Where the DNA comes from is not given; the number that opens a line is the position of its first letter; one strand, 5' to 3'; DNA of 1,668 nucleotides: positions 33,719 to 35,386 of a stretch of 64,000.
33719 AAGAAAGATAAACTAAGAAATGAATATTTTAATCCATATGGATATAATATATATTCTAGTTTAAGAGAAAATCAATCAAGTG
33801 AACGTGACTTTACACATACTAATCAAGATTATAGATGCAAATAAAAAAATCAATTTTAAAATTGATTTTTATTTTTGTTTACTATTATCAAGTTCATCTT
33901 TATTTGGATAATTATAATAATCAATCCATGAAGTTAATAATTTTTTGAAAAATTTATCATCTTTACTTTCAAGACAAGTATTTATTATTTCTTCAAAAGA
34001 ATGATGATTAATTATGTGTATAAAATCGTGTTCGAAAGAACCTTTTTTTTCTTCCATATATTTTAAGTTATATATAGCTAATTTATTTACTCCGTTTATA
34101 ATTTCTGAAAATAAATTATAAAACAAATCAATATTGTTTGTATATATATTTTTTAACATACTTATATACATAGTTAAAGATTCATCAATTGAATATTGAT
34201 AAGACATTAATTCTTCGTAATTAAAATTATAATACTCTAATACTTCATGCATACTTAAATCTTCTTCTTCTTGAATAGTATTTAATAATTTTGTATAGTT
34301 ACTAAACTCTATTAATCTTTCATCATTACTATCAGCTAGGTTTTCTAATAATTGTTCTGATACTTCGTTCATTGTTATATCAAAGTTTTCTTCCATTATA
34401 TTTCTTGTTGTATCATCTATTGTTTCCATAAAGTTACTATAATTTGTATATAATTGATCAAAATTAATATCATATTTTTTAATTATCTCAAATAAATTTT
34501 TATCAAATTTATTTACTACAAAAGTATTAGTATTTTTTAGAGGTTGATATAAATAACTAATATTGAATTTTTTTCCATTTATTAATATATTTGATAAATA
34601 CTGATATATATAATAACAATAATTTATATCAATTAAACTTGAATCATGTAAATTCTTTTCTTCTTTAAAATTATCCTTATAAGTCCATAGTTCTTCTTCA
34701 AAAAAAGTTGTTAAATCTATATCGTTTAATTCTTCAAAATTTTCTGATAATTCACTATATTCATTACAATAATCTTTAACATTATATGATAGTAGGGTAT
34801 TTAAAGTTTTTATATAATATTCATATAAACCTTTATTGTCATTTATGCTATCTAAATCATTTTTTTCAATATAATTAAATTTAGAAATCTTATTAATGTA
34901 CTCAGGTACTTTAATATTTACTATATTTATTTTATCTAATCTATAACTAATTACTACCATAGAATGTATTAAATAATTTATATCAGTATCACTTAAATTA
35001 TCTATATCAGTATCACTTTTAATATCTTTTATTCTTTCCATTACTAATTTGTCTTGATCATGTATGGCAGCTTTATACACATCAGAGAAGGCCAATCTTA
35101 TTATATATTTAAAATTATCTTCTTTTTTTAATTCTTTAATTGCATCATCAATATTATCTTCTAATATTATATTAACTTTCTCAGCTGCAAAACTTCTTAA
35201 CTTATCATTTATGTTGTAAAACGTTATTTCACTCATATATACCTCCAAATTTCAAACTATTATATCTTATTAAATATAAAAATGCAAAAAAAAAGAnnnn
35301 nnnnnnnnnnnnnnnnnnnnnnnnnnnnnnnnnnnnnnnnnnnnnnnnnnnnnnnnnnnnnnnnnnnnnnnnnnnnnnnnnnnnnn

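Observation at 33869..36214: Two-gene operon: ClpB/ClpC D1-only AAA+ ATPase plus a large acidic protein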

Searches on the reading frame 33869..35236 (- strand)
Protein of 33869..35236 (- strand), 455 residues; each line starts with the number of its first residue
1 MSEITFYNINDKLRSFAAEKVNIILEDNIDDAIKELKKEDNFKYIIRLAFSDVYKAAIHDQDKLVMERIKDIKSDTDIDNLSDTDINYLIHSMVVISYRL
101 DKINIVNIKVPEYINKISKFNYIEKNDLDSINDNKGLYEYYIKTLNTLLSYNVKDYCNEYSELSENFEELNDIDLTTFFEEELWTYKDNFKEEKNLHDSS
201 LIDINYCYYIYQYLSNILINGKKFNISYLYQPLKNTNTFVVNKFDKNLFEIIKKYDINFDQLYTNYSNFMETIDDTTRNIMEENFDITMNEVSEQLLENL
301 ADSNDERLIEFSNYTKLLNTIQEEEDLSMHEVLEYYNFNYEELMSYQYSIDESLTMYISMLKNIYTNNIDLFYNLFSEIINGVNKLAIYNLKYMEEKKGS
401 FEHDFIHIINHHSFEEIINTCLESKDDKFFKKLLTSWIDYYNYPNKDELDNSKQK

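Call 3: search_protein_families(library=pfam, proteins=[window:33869-35236:-], max_evalue=1)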
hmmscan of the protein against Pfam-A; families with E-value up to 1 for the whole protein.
window:33869-35236:- (455 aa): 3 families
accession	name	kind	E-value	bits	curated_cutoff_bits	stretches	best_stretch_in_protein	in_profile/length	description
PF25399.1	DeaD_dimer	-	0.025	15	23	0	292-332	6-48/67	RNA helicase DeaD dimerization domain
PF09932.14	DUF2164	-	0.081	13.4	27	1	14-75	8-69/74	Uncharacterized conserved protein (DUF2164)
PF12731.12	Mating_N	-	0.16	12.6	21.4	0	242-277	19-54/95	Mating-type protein beta 1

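Call 4: search_protein_families(library=ncbifam, proteins=[window:33869-35236:-], max_evalue=1)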
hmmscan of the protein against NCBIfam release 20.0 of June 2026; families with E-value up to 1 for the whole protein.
window:33869-35236:- (455 aa): 0 families

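Call 7: find_homologous_proteins(query=window:33869-35236:-, max_evalue=0.001)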
Query window:33869-35236:-: 8000 candidates shared short words with the query, none scored E <= 0.001.
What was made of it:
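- No hit in the 5.8-billion-protein word-indexed search (call 7).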

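Call 17: list_cluster_members(proteins=[window:33869-35236:-, window:35297-36214:-])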
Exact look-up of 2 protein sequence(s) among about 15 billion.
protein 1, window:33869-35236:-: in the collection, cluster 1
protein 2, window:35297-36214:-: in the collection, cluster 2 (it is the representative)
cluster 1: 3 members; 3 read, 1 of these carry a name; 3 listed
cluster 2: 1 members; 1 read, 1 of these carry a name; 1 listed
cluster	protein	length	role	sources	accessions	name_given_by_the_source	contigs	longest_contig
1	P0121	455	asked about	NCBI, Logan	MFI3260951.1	MAG: hypothetical protein R3Y13_04500 [bacterium]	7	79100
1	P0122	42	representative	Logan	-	-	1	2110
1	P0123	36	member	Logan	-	-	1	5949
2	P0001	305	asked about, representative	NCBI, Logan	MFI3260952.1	MAG: AAA family ATPase [bacterium]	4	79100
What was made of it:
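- The partner's own 90% cluster is represented by a 42-aa fragment (call 17), and neither large search recovered self.
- Tried and rejected: Caveat: the partner's own 90% cluster is represented by a 42-aa fragment, so self was not recovered (call 17).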

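Call 24: search_protein_representatives(protein=window:33869-35236:-)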
Query: 455 residues. Proteins with E-value up to 0.001 (for the whole library): 0; up to 1e-10: 0; up to 1e-30: 0. The best 0 are listed.
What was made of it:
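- No hit in the exhaustive phmmer search of 1.84 billion representatives (call 24).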

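Call 32: search_protein_families(library=padloc, proteins=[window:33869-35236:-], max_evalue=0.1)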
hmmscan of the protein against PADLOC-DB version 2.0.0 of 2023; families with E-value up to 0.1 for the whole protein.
window:33869-35236:- (455 aa): 0 families

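Call 33: search_protein_families(library=phrogs, proteins=[window:33869-35236:-], max_evalue=0.1)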
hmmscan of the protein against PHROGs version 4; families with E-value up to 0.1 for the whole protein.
window:33869-35236:- (455 aa): 0 families

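Call 42: predict_structure(protein=window:33869-35236:-)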
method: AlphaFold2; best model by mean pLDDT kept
length: 455 residues; sequences in the alignment: 1
mean_pLDDT: 38.7   pTM: 0.23
mean pLDDT of the five models: 38.7, 36.2, 32.1, 32.1, 31.2
residues with pLDDT >= 90: 0; 70-90: 0; 50-70: 60; < 50: 395
segments of 3 or more residues with pLDDT < 50: 1-70, 94-112, 114-315, 317-384, 397-400, 405-415, 444-455
pLDDT, mean of each block of 10 residues (from residue 1): 23 25 28 38 42 33 41 52 52 48 40 46 42 41 36 27 26 31 30 28 33 38 31 29 31 32 38 36 33 39 42 48 44 42 38 34 32 38 48 50 47 49 55 57 48 33
secondary structure, 60 per line:
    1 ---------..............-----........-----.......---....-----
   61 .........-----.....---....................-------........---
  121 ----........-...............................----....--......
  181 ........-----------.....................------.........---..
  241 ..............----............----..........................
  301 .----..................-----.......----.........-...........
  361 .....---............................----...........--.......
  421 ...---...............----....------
elements in order: H10-23 H29-36 H42-48 H52-55 H61-69 H75-79 H83-102 H110-117 H125-132 H134-164 H169-172 H175-188 H200-220 H227-235 H239-254 H259-270 H275-301 H306-323 H329-335 H340-348 H350-365 H369-396 H401-411 H414-423 H427-441 H446-449
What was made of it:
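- Tried and rejected: Structure route for the partner: the single-sequence AF2 model had pLDDT 38.7 (call 42).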

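Call 47: find_related_loci(query=window:33869-35236:-, collection=viral_contigs, flank=5000)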
Query window:33869-35236:- (455 aa) in viral_contigs; peptide patterns used: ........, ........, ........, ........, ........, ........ (x = any residue, [..] = any of these).
14 stretches matched a pattern, but none encodes a relative of the query by tblastn (E <= 1e-3).
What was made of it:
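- The partner has no PADLOC or PHROG hit (calls 32, 33) and no relative in viral contigs (call 47).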

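Call 48: find_related_loci(query=window:33869-35236:-, collection=metagenome_contigs, flank=5000)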
Query window:33869-35236:- (455 aa) in metagenome_contigs; peptide patterns used: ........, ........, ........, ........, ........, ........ (x = any residue, [..] = any of these).
119 stretches matched a pattern, but none encodes a relative of the query by tblastn (E <= 1e-3).
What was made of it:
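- On Conserved two-gene operon (AAA plus acidic partner): No homologue exists anywhere searched (calls 7, 24, 47, 48).
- No hit in viral or JGI metagenome contigs (calls 47, 48).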

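Call 70: find_encoding_contigs(protein=P0121, flank=10000, max_places=6)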
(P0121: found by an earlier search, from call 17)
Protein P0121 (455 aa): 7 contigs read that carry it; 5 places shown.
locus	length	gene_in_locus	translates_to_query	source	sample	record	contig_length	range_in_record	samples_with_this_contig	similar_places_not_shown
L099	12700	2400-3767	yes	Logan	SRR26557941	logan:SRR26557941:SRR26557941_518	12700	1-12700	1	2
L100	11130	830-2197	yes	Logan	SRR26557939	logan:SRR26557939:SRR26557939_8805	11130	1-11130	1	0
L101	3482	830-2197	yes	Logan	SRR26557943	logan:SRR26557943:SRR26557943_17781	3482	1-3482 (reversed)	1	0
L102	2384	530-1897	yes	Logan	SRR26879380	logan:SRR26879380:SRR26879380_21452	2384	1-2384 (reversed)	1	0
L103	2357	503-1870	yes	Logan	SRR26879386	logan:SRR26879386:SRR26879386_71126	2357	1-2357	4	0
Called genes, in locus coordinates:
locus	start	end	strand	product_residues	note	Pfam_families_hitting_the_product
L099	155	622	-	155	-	PF10502:Peptidase_S26, PF00717:Peptidase_S24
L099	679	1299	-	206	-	PF00293:NUDIX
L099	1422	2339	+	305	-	PF00004:AAA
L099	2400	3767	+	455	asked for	-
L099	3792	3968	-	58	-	-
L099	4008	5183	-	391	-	PF22025:ThiI_fer, PF02926:THUMP, PF02568:ThiI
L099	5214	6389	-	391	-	-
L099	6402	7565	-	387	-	-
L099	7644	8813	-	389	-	-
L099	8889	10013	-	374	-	PF00266:Aminotran_5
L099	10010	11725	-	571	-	PF06160:EzrA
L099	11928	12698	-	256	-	?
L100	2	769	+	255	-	?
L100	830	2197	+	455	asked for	-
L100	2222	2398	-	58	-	-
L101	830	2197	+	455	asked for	-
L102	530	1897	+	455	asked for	-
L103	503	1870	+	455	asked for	-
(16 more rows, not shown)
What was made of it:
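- Closest known: Lineage-specific orphan. Different: It is unusually long for an orphan gene and is identical across several samples (call 70).
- The identical protein recurs in the same context in at least 6 sequencing runs (call 70). The arrangement is stable and identical in at least 6 sequencing runs (call 70).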
